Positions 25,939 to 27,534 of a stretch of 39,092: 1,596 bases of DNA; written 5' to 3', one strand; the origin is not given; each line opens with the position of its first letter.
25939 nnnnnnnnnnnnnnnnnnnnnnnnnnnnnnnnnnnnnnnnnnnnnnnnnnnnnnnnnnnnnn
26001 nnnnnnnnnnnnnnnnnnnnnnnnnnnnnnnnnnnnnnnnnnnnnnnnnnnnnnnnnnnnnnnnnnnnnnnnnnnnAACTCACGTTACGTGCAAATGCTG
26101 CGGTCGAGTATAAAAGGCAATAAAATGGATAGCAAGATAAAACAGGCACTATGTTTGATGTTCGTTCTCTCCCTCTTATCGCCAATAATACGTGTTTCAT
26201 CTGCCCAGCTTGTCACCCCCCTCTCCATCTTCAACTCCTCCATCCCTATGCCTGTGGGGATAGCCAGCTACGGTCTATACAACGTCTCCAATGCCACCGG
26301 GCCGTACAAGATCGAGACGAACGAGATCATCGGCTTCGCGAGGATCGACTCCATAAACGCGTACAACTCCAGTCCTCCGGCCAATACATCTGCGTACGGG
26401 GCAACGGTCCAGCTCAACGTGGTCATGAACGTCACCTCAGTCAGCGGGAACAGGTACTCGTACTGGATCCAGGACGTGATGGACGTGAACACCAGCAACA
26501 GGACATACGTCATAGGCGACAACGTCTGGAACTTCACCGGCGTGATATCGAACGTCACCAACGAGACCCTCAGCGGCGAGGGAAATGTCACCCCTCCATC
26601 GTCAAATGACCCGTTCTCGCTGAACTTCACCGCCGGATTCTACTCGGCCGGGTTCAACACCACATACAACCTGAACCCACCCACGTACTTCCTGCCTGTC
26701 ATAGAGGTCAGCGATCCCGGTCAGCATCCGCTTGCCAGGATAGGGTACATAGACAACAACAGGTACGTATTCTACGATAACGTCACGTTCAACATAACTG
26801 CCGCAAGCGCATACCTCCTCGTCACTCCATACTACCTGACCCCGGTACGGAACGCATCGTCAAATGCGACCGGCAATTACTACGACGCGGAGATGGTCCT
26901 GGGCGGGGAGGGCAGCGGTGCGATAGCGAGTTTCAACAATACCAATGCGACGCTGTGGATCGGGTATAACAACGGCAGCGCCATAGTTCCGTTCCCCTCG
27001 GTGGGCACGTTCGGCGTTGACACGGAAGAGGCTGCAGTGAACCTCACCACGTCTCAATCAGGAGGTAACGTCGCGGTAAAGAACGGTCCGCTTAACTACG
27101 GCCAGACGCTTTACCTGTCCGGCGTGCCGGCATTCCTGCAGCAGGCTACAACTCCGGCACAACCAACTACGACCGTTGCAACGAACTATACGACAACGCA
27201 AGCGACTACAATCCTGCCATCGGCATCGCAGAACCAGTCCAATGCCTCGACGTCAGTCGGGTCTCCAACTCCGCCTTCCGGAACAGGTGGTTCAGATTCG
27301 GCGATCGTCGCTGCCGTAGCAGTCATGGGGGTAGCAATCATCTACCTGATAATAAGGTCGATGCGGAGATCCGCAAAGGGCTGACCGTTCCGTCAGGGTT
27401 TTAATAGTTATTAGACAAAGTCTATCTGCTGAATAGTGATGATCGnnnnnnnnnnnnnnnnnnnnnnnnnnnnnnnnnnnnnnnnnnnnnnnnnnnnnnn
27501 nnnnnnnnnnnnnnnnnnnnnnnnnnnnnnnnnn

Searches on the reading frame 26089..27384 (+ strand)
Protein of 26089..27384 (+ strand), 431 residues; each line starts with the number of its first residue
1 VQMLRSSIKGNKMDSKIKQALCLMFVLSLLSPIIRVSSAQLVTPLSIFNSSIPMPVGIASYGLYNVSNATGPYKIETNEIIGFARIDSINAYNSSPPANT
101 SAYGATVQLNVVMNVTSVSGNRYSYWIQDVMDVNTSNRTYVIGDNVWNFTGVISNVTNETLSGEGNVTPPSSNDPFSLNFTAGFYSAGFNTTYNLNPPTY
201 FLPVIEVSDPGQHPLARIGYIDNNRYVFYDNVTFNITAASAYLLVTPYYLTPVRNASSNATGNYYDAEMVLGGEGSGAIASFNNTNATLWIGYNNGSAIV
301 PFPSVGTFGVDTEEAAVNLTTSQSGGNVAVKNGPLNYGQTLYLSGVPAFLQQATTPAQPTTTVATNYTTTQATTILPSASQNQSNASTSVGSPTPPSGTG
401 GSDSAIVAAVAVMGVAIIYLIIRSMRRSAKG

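Call 78: search_protein_families(library=pfam, proteins=[window:26089-27384:+], max_evalue=0.00001)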
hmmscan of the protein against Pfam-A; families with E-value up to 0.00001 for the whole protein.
window:26089-27384:+ (431 aa): 1 family
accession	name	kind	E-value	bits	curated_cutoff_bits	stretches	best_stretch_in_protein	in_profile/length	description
PF05317.16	Thermopsin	-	1.7e-59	201.9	25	1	42-319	3-256/256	Thermopsin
